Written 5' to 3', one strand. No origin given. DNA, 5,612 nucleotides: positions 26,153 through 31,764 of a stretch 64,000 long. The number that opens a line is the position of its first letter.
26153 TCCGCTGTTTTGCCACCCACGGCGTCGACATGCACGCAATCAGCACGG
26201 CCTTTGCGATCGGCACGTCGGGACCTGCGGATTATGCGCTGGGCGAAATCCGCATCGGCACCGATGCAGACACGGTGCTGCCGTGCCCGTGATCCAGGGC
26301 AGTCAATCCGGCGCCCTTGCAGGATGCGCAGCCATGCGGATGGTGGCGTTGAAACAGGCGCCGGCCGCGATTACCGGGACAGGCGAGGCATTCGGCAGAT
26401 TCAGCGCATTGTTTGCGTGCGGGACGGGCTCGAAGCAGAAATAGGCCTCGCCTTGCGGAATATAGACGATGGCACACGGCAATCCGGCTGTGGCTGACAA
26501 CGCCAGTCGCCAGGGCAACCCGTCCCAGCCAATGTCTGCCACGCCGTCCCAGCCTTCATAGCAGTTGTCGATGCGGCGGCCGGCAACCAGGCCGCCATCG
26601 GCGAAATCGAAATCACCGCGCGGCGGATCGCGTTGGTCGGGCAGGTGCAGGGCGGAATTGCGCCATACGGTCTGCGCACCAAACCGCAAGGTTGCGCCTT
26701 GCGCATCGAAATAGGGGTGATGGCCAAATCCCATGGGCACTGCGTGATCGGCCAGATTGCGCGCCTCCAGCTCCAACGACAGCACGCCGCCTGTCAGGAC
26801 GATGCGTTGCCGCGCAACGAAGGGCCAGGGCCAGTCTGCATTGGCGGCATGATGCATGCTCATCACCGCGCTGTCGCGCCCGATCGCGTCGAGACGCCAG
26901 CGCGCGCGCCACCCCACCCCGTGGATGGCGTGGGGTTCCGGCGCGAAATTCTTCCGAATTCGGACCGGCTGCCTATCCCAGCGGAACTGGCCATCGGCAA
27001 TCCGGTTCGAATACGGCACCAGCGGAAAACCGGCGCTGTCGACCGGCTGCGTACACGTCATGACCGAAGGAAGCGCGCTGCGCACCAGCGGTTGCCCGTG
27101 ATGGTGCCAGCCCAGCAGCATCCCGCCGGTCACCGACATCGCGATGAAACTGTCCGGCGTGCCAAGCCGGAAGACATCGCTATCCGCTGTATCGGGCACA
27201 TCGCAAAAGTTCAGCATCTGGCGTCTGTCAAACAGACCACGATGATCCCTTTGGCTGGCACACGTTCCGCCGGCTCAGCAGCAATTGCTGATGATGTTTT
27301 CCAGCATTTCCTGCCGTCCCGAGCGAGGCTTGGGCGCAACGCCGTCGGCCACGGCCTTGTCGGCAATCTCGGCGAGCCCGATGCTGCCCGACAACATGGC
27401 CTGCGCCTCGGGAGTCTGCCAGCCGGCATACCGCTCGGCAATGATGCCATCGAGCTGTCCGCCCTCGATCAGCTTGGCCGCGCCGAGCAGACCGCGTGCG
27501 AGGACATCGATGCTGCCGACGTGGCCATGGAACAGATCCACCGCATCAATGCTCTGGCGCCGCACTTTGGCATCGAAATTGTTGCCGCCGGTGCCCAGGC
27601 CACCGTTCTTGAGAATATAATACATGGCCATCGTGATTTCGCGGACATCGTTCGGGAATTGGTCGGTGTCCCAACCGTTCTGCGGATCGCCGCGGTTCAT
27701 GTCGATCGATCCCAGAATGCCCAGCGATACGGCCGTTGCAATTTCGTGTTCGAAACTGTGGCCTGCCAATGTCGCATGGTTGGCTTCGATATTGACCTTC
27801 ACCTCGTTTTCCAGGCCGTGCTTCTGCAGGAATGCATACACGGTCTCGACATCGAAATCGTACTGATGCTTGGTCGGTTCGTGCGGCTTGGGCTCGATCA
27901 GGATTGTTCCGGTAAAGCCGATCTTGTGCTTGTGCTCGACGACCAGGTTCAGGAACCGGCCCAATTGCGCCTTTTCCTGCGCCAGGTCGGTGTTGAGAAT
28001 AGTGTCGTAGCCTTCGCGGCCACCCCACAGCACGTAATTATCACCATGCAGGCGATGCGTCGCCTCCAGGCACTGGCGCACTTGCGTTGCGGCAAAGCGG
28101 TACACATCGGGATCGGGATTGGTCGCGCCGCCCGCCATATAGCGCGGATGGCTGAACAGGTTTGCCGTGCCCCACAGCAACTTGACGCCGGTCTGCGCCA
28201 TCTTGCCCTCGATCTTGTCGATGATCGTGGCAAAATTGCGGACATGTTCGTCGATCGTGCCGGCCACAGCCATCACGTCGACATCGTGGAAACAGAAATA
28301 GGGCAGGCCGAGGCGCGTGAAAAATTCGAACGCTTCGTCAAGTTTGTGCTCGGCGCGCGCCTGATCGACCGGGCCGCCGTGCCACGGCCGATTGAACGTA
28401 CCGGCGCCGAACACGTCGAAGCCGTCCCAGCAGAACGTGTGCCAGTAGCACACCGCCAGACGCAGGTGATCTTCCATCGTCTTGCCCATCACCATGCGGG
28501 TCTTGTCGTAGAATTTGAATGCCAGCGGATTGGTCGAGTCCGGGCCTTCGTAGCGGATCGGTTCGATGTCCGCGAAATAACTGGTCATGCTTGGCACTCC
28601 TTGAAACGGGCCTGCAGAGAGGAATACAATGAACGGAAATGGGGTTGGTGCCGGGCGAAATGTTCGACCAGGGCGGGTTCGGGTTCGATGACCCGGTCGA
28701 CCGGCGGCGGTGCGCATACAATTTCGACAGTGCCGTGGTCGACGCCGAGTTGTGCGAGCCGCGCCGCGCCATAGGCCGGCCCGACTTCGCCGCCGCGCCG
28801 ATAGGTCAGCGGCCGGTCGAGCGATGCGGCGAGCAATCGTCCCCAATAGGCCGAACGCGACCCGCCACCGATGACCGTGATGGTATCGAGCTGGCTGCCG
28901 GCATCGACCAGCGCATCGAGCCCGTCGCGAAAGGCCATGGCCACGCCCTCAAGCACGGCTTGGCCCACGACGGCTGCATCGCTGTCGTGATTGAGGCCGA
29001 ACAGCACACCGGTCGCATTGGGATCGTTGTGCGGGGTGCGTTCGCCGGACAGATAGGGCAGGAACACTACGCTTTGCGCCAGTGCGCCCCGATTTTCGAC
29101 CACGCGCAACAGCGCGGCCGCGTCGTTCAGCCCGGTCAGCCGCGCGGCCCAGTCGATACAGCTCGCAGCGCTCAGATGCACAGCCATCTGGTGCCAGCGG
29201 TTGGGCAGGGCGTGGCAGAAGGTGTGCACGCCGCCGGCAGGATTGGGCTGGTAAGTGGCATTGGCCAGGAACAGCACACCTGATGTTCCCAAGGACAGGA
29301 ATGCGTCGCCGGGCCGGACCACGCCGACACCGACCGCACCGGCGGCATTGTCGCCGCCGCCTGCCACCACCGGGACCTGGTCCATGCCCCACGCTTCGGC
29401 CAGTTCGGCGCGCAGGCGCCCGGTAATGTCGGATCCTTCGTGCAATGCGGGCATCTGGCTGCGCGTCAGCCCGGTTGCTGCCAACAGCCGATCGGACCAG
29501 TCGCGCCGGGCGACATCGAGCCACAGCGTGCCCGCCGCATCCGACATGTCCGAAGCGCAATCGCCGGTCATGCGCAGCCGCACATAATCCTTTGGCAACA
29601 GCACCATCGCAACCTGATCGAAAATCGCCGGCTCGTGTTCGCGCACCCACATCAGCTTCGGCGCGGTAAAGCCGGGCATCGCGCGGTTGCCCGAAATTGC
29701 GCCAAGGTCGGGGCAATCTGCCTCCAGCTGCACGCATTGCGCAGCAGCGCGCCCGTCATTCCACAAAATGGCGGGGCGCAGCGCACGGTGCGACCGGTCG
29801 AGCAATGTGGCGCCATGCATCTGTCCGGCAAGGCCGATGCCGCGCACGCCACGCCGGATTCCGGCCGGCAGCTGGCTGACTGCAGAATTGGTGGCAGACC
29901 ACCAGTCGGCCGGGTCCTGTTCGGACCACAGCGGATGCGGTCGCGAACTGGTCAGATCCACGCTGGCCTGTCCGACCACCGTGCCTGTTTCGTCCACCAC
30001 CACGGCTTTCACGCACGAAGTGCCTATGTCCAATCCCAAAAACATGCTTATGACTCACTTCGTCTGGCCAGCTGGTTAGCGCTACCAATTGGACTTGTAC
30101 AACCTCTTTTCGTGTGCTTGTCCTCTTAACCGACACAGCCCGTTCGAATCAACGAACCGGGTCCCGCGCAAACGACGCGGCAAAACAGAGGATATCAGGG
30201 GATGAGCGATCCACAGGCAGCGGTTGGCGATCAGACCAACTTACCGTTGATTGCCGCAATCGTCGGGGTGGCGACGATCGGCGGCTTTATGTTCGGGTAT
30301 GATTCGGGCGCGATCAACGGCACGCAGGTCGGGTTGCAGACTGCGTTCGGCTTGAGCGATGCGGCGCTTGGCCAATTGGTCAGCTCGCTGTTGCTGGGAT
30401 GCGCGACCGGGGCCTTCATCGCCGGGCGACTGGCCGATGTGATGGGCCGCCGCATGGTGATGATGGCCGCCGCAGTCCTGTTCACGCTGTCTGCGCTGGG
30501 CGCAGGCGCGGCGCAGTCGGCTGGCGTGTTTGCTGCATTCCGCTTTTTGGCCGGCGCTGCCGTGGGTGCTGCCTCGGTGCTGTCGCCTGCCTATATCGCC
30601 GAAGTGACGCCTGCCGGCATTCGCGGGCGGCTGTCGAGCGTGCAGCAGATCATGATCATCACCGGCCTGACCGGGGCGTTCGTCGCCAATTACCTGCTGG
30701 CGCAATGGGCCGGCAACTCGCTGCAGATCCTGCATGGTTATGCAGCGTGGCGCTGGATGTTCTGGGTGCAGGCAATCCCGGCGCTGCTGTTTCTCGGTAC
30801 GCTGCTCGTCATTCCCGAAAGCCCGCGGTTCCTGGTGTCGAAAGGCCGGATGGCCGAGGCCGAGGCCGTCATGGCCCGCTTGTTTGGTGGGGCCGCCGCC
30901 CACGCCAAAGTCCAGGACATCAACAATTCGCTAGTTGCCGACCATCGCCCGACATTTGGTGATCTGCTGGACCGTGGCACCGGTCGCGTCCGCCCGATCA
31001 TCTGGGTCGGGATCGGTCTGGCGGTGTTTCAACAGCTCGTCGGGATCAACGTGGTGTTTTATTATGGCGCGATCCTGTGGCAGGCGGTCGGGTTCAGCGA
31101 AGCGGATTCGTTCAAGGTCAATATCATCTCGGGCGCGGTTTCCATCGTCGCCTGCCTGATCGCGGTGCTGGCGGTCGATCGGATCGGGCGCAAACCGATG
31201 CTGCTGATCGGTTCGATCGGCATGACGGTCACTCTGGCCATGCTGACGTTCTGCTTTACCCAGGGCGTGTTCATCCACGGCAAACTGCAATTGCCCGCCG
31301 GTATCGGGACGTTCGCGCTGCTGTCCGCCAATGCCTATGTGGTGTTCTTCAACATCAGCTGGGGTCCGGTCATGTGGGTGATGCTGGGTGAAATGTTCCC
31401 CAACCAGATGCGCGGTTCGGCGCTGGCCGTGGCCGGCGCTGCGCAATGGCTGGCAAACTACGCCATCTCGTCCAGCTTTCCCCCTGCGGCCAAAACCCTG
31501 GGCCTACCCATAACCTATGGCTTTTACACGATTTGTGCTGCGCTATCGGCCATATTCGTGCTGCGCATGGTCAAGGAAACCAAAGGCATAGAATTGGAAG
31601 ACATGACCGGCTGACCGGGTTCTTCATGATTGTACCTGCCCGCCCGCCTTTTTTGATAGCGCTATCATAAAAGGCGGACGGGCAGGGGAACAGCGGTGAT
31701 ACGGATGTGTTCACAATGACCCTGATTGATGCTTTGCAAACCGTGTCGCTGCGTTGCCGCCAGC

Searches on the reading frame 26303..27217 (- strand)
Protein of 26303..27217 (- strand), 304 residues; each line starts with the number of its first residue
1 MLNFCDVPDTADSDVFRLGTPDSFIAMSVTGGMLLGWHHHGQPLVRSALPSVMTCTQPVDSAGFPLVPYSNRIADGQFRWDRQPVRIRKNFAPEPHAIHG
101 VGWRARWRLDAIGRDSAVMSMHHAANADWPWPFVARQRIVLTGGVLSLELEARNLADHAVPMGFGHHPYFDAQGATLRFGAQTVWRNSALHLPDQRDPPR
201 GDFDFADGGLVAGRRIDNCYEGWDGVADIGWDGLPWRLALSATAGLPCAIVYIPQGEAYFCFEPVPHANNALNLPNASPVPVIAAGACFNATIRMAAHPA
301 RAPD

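Call 58: search_protein_families(library=pfam, proteins=[window:26303-27217:-], max_evalue=0.00001)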
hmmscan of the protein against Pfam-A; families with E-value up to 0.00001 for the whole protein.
window:26303-27217:- (304 aa): 1 family
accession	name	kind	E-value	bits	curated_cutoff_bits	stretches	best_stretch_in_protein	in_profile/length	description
PF01263.26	Aldose_epim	-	5.4e-27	95.4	27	1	25-277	13-277/299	Aldose 1-epimerase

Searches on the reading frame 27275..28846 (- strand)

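Call 58: search_protein_families(library=pfam, proteins=[window:27275-28846:-], max_evalue=0.00001)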
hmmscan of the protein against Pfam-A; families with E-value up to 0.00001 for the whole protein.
window:27275-28846:- (523 aa): 1 family
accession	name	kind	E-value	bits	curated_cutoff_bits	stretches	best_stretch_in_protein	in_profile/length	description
PF01261.30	AP_endonuc_2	-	2.1e-09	37.9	31.1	1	208-367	29-169/249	Xylose isomerase-like TIM barrel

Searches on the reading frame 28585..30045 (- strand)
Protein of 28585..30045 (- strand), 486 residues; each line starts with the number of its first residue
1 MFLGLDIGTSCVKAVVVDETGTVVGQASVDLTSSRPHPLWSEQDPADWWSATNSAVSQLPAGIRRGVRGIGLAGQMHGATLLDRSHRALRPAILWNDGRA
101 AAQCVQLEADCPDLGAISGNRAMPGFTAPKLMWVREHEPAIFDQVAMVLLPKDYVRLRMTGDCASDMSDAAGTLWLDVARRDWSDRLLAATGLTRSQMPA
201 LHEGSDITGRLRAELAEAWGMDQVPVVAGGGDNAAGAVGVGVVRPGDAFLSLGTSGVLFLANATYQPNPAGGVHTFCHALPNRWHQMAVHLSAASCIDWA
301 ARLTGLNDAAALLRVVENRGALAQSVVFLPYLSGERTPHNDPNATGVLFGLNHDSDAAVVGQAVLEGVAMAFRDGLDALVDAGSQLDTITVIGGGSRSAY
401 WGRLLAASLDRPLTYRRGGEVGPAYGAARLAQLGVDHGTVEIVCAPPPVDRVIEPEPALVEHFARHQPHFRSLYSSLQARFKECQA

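Call 58: search_protein_families(library=pfam, proteins=[window:28585-30045:-], max_evalue=0.00001)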
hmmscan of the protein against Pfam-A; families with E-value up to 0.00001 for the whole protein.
window:28585-30045:- (486 aa): 2 families
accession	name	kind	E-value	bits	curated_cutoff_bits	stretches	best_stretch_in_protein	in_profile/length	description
PF00370.27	FGGY_N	-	7.1e-71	239.1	28.8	1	1-239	1-245/245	FGGY family of carbohydrate kinases, N-terminal domain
PF02782.22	FGGY_C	-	2.4e-28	99.7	27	1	249-431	2-194/198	FGGY family of carbohydrate kinases, C-terminal domain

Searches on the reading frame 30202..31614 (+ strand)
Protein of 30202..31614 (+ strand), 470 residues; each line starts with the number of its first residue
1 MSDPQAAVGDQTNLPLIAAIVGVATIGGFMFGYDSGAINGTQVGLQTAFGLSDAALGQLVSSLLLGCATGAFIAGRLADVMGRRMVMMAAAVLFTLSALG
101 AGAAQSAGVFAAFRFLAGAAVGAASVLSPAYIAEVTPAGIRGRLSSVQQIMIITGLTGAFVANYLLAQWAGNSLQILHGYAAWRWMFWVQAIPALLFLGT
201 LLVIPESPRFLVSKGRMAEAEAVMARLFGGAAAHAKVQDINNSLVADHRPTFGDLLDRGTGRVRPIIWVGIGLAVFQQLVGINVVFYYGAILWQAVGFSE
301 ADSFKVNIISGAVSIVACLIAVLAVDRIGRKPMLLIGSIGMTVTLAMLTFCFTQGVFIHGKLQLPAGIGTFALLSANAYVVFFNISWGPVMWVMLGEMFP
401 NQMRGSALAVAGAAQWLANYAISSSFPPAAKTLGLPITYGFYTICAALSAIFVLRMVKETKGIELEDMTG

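Call 58: search_protein_families(library=pfam, proteins=[window:30202-31614:+], max_evalue=0.00001)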
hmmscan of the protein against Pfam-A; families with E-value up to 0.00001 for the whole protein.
window:30202-31614:+ (470 aa): 2 families
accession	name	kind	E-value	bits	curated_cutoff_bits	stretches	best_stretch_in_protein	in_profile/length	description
PF00083.30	Sugar_tr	-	3.7e-106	356.1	22.3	1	23-468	4-448/452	Sugar (and other) transporter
PF07690.21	MFS_1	-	4.4e-30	105.2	33.4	1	25-418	2-342/347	Major Facilitator Superfamily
